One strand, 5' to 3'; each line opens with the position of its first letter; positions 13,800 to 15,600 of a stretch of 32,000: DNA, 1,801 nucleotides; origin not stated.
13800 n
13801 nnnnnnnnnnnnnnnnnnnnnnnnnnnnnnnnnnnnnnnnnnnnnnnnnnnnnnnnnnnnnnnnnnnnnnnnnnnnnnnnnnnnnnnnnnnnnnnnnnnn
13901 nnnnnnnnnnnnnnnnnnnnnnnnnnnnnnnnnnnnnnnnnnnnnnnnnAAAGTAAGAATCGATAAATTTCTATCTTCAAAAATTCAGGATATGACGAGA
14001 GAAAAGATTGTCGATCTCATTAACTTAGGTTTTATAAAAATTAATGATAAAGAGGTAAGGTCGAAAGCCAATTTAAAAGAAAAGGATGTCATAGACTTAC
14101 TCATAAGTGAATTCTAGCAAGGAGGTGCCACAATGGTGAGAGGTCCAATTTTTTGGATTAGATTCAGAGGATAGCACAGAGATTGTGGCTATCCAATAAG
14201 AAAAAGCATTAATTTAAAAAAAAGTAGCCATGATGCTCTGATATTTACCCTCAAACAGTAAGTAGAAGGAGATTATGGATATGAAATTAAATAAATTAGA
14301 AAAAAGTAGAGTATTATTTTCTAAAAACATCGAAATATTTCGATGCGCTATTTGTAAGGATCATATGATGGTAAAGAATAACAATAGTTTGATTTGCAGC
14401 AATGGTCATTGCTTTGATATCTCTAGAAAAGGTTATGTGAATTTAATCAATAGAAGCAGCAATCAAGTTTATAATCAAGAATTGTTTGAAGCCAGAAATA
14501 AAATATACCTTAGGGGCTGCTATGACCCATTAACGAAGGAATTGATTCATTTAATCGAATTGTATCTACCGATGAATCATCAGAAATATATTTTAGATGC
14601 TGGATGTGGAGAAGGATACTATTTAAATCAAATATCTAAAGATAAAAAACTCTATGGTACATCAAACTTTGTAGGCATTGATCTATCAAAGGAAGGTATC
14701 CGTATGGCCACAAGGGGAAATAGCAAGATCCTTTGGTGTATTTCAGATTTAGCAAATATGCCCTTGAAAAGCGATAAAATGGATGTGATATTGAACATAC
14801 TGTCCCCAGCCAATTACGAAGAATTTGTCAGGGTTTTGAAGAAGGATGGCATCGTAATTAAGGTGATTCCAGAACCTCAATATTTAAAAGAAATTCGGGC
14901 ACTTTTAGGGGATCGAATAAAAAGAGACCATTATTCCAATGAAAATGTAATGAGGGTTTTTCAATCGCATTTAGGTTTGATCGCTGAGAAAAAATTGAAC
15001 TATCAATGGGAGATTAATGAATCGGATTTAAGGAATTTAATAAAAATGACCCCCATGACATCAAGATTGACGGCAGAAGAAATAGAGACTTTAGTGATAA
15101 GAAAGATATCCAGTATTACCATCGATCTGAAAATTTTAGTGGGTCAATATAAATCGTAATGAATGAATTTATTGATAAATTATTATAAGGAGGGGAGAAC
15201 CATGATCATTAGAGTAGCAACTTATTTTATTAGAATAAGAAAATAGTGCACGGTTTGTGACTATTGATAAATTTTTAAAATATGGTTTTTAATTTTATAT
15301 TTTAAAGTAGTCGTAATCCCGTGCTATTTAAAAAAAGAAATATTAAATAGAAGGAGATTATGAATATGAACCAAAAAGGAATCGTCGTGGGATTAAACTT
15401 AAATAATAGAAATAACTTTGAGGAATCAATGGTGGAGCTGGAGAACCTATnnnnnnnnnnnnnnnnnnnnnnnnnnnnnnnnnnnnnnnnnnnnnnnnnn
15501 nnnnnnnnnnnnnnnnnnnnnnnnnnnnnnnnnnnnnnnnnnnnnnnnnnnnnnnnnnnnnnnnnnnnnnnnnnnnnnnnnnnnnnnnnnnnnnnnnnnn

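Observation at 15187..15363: Second leader ORF (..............) with the same four-segment switch in front of hflX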

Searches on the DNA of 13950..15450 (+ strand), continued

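Call 84: get_annotated_region(hit=H2, flank=4000)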
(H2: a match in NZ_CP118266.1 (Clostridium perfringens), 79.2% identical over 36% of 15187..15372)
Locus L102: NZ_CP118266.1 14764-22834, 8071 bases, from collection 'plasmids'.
description: Clostridium perfringens strain QHY-2 plasmid pQHY-2, complete sequence
organism: Clostridium perfringens (NCBI taxid 1502)
taxonomy: Bacteria; Bacillota; Clostridia; Eubacteriales; Clostridiaceae; Clostridium; Clostridium perfringens
host: -; source: sheep,fecal sample; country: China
typing (MOB-suite, as given by PLSDB): non-mobilizable; replicon Inc18
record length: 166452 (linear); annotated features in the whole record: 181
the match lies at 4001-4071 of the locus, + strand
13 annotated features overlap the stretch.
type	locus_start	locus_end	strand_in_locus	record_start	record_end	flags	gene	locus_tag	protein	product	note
CDS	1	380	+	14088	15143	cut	-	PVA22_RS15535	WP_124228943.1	IS1595 family transposase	-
CDS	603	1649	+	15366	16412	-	-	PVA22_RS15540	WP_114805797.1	IS1595 family transposase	-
CDS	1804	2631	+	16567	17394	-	-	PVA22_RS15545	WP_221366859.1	nucleotidyltransferase domain-containing protein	-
CDS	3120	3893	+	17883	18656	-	-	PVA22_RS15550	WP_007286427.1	23S rRNA (adenine(2058)-N(6))-methyltransferase Erm(Q)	-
predicted_resistance_gene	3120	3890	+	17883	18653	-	erm(Q)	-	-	23S rRNA (adenine(2058)-N(6))-methyltransferase Erm(Q)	predicted by amrfinderplus; class LINCOSAMIDE/MACROLIDE/STREPTOGRAMIN; identity 100.0%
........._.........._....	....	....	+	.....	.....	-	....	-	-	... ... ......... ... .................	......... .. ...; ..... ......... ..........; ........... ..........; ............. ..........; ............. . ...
CDS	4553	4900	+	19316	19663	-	-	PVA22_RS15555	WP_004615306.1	transposase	GO:0006313 - DNA transposition [Evidence IEA]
CDS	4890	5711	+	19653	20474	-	-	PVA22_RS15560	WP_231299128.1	IS3 family transposase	-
CDS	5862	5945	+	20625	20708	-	-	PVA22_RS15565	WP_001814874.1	23S rRNA methyltransferase attenuation leader peptide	GO:0046677 - response to antibiotic [Evidence IEA]; GO:0031556 - transcriptional attenuation by ribosome [Evidence IEA]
predicted_resistance_gene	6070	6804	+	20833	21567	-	erm(B)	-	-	23S rRNA (adenine(2058)-N(6))-methyltransferase Erm(B)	predicted by amrfinderplus; class LINCOSAMIDE/MACROLIDE/STREPTOGRAMIN; identity 100.0%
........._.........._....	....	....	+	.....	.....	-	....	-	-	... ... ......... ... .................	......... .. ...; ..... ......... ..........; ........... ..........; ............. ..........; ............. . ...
CDS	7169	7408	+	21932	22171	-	-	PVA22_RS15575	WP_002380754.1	helix-turn-helix domain-containing protein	-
CDS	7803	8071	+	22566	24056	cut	-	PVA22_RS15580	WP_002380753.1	primase C-terminal domain-containing protein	-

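Call 89: search_with_rna_model(model_id=R1, sources=[window, L083, L084, L086, L090, L091, L092, L094, L095], max_evalue=0.001, make_alignment=true)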
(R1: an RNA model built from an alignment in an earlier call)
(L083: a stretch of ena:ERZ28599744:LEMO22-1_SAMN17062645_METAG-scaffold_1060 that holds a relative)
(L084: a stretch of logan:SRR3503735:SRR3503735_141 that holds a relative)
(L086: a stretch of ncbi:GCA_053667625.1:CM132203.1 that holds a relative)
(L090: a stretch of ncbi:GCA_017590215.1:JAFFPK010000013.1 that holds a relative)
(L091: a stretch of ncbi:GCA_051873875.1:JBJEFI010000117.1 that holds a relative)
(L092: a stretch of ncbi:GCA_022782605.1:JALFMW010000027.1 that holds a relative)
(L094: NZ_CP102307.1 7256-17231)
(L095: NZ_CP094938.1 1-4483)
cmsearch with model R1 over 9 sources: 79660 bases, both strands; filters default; matches with E-value up to 0.001: 13.
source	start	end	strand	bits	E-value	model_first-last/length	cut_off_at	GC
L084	2386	2503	+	123.1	9.2e-23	1-128/128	no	0.29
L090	2372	2509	+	112.1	1.7e-20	1-128/128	no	0.24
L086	2365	2503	+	110.1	4.4e-20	1-128/128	no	0.24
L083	1677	1826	+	109.9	4.9e-20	1-128/128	no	0.25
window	14157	14283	+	109.8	5.1e-20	1-128/128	no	0.33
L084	1358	1460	+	101.2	2.9e-18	1-128/128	no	0.35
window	15229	15368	+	99.4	6.9e-18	1-128/128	no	0.22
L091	2401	2512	+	97.4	1.8e-17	1-128/128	no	0.3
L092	389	508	+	94.5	7.1e-17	1-128/128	no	0.26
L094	4952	5070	+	91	3.8e-16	1-128/128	no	0.26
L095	1781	1901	+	76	4.5e-13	1-128/128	no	0.26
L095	371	481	+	66.1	4.7e-11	1-128/128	no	0.26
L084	1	76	+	37.9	3e-05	38-128/128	5'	0.29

Alignment A7: 13 matches aligned to the model, 165 columns, each read 5' to 3' on its own strand. Consensus structure (alignment columns), stored with it:
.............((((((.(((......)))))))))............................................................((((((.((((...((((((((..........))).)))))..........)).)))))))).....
